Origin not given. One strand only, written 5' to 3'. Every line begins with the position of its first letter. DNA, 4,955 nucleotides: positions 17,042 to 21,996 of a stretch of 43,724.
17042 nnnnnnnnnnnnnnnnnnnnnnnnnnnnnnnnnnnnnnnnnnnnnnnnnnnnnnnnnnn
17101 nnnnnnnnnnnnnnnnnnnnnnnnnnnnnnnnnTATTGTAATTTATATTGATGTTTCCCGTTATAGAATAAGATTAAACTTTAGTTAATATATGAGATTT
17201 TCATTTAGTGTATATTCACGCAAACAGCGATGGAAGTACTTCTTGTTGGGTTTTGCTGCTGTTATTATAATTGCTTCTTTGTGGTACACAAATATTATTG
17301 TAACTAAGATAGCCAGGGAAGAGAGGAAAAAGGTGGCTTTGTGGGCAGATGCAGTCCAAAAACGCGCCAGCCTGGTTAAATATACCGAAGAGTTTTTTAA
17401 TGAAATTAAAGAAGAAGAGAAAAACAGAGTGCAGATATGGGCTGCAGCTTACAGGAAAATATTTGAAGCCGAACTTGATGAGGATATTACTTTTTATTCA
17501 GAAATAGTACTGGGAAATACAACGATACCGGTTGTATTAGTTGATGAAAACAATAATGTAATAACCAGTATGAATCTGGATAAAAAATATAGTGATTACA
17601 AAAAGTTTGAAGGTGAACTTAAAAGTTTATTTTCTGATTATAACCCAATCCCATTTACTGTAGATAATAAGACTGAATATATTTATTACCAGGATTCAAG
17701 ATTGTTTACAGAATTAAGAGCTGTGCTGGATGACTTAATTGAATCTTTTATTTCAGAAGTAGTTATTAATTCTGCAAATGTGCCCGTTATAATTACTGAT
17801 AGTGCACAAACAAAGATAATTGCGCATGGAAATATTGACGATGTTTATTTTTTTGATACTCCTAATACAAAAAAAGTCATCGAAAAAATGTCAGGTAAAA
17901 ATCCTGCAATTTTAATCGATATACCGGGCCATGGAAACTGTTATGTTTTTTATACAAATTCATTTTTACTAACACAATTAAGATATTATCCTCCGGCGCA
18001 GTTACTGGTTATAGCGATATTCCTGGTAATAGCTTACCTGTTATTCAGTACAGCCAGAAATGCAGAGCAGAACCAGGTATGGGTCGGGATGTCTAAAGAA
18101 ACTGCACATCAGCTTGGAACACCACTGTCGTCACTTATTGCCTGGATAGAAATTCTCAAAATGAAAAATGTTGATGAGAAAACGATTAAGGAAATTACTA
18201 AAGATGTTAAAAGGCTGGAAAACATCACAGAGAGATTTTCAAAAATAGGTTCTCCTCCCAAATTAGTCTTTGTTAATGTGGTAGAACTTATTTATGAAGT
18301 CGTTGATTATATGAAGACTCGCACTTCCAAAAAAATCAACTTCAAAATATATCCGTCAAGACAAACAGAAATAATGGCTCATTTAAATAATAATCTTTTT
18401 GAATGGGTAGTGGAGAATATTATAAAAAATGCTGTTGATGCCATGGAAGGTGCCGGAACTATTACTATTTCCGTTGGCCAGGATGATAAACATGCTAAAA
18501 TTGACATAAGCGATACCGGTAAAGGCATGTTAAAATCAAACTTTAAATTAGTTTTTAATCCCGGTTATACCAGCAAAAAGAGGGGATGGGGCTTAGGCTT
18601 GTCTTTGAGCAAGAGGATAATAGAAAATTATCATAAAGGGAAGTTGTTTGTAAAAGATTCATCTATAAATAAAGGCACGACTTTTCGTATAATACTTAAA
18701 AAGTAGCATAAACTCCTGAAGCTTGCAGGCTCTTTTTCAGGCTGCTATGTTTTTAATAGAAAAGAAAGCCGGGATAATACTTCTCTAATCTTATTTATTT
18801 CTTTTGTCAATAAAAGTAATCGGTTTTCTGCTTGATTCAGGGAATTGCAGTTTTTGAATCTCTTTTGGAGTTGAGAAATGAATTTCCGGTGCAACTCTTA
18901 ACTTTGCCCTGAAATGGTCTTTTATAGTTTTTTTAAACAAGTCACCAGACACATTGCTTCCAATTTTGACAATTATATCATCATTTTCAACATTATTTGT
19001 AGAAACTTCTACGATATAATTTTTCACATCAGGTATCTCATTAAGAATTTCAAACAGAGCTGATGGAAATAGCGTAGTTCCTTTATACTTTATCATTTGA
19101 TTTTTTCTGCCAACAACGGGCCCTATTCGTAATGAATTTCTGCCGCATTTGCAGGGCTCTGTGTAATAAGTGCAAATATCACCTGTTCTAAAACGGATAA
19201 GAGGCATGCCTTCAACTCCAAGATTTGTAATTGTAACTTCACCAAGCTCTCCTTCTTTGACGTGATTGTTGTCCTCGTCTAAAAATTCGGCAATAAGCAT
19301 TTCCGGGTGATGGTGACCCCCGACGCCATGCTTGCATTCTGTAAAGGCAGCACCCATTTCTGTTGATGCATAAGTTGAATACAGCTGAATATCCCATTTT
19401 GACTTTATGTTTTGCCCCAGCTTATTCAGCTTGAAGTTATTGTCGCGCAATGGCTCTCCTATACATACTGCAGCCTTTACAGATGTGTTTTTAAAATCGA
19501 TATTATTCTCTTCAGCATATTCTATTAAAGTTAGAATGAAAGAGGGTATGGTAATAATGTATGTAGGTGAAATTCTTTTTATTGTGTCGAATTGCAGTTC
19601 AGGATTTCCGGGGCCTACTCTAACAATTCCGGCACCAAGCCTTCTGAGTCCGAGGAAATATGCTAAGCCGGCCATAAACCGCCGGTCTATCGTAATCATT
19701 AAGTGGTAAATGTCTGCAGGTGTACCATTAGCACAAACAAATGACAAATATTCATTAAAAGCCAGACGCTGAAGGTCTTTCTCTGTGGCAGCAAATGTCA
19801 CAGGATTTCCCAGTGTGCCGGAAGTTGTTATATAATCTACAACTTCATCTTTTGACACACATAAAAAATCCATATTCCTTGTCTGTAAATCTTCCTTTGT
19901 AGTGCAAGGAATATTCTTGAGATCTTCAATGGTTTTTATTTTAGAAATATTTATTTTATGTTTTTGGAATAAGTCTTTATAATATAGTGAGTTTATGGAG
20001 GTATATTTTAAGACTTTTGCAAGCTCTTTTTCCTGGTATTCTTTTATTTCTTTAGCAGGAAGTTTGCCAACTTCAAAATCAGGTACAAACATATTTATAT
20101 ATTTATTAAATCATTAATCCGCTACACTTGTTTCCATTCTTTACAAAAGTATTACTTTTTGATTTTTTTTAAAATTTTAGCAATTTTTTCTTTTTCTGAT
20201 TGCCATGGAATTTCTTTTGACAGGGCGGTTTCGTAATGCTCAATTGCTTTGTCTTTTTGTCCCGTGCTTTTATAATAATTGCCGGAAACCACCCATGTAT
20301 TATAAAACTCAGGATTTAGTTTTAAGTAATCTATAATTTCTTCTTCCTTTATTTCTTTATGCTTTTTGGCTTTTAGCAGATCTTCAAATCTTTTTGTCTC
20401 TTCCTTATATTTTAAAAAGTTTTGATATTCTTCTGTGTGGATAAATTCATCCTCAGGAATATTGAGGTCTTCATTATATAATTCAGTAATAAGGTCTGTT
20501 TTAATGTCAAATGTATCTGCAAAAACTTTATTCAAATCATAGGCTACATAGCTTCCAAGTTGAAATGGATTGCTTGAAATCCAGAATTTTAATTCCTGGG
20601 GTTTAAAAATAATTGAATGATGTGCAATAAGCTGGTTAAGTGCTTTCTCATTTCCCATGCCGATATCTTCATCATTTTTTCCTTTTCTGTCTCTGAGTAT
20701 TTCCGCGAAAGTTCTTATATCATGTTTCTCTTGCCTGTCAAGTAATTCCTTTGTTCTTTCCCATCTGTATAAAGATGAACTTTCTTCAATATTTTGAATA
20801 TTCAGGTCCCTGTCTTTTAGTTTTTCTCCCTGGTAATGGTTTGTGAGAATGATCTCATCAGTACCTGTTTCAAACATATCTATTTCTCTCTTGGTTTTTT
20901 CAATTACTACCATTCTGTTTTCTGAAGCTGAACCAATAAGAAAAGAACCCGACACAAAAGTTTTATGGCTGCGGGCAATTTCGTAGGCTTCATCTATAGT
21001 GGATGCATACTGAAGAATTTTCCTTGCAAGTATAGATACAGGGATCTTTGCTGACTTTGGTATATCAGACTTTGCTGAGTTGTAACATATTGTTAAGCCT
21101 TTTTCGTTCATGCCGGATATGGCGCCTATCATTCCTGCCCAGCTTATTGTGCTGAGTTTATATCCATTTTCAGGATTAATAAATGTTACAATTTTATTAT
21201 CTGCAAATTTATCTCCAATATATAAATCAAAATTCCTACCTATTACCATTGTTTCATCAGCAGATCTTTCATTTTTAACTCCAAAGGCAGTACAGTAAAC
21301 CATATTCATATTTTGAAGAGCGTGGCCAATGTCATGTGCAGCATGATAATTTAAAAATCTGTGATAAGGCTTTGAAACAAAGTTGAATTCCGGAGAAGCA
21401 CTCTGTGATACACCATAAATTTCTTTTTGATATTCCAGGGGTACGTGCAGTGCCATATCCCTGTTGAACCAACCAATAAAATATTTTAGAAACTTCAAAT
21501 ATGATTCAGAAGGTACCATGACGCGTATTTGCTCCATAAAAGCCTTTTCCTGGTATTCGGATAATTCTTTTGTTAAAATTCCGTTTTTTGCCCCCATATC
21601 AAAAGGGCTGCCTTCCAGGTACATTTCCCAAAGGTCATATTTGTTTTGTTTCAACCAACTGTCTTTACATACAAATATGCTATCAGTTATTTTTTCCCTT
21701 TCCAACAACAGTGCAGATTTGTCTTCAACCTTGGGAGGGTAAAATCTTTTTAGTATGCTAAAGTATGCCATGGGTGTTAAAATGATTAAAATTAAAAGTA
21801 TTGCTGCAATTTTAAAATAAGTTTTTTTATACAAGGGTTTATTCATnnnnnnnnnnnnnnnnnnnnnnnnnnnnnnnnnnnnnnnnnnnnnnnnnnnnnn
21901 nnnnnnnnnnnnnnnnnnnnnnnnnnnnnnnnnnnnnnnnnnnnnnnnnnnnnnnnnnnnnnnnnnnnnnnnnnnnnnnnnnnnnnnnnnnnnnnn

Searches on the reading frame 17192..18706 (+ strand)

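Call 40: search_protein_families(library=pfam, proteins=[window:17192-18706:+], max_evalue=0.0001)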
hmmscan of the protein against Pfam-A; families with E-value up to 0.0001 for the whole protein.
window:17192-18706:+ (504 aa): 3 families
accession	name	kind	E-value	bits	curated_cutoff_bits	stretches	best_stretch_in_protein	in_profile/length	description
PF02518.31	HATPase_c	-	5e-19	69.2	26.4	1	404-503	7-108/111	Histidine kinase-, DNA gyrase B-, and HSP90-like ATPase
PF13589.12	HATPase_c_3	-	5.9e-07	30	25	1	403-463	3-62/137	Histidine kinase-, DNA gyrase B-, and HSP90-like ATPase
PF00512.31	HisKA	-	4.1e-06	27.2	26.9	1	304-352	9-63/66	His Kinase A (phospho-acceptor) domain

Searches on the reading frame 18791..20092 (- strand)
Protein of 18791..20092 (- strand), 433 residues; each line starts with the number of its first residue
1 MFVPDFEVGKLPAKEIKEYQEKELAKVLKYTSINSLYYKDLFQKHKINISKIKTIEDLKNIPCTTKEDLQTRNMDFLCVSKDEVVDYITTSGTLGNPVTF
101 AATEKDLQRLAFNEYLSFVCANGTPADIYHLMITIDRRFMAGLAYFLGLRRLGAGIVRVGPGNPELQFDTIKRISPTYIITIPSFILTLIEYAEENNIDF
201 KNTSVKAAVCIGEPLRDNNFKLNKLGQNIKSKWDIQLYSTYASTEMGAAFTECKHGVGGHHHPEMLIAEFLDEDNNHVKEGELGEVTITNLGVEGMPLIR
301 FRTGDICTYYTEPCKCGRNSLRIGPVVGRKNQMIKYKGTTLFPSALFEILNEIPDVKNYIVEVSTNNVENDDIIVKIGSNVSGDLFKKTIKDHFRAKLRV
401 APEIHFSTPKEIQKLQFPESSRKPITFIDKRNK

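Call 6: search_protein_families(library=pfam, proteins=[window:18791-20092:-], max_evalue=0.001)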
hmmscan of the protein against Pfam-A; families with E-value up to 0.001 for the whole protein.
window:18791-20092:- (433 aa): 2 families
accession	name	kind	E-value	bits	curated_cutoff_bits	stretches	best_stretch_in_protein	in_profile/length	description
PF00501.34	AMP-binding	-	2.8e-11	43.3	29.9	1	19-290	80-376/384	AMP-binding enzyme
PF14535.12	AMP-binding_C_2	-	2.9e-05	24.7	25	1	338-431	1-96/96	AMP-binding enzyme C-terminal domain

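Call 67: search_protein_families(library=ncbifam, proteins=[window:18791-20092:-], max_evalue=0.00001)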
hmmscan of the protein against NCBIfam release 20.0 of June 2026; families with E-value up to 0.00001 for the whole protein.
window:18791-20092:- (433 aa): 11 families
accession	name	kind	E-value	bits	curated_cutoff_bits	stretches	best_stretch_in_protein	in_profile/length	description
NF053551.1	FlxY_rubin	equivalog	5.6e-206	684.3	520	1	12-431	5-424/424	flexirubin biosynthesis putative acyl-CoA ligase FlxY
NF045666.1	DVU1553_fam_AMP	equivalog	4e-51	174.1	300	1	10-329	17-330/331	DVU_1553 family AMP-dependent CoA ligase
NF041878.1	paak_haloarch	equivalog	3.4e-50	170.9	700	1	11-402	8-401/427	phenylacetate--CoA ligase PaaK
TIGR02155.1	PA_CoA_ligase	equivalog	1.7e-46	158.6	646.3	1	11-413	3-409/422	phenylacetate--CoA ligase PaaK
TIGR03335.1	F390_ftsA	equivalog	2e-25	89.4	458.7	1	13-323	11-323/445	coenzyme F390 synthetase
NF041217.1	BagE_FevW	exception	3.5e-15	55.9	800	1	50-379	36-358/424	bagremycin/ferroverdin synthetase BagE/FevW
TIGR02304.1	aden_form_hyp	equivalog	9e-12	44.7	251.9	1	168-359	180-361/430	F390 synthetase-related protein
NF052269.1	Staph_lig_FadD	equivalog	4.7e-09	35.1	650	1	20-398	87-461/499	long-chain-fatty-acid--CoA ligase FadD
NF009071.0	PRK12406.1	subfamily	1e-06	27.5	701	0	84-289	155-357/510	acyl-CoA synthetase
NF005307.0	PRK06839.1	equivalog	2.5e-06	26.4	748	0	21-399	89-462/496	o-succinylbenzoate--CoA ligase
NF004837.0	PRK06187.1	subfamily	5.2e-06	25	476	0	70-251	158-328/531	long-chain-fatty-acid--CoA ligase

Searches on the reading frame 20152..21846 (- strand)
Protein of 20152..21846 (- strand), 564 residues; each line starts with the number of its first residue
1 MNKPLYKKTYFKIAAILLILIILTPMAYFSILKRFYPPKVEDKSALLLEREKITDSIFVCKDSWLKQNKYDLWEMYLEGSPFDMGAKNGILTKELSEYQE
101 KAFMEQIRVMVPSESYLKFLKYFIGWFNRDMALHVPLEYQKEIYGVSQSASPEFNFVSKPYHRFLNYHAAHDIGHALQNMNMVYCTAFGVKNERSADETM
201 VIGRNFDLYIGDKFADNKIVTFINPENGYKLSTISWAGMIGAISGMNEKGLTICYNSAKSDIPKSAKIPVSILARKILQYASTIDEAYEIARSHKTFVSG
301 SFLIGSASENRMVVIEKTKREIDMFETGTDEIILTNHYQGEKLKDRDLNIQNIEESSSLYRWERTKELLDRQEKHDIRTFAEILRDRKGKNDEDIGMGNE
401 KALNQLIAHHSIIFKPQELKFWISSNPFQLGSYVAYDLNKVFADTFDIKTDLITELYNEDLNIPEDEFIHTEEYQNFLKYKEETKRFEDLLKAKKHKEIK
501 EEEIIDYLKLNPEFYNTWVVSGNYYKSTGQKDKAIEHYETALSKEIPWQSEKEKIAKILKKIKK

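Call 6: search_protein_families(library=pfam, proteins=[window:20152-21846:-], max_evalue=0.001)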
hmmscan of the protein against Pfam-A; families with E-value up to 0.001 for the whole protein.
window:20152-21846:- (564 aa): 2 families
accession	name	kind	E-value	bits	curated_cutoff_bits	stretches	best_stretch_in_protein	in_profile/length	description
PF03417.21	AAT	-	1.2e-25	91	23.2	1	197-423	4-218/225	Acyl-coenzyme A:6-aminopenicillanic acid acyl-transferase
PF13181.12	TPR_8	-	0.00068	20.1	25.7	0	517-543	3-29/34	Tetratricopeptide repeat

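Call 67: search_protein_families(library=ncbifam, proteins=[window:20152-21846:-], max_evalue=0.00001)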
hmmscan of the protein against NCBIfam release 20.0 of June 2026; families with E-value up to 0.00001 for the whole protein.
window:20152-21846:- (564 aa): 1 family
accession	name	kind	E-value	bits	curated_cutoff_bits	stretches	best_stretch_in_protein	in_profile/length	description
NF040521.1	C45_proenzyme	subfamily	1.1e-62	212.2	85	1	78-420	1-312/313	C45 family autoproteolytic acyltransferase/hydrolase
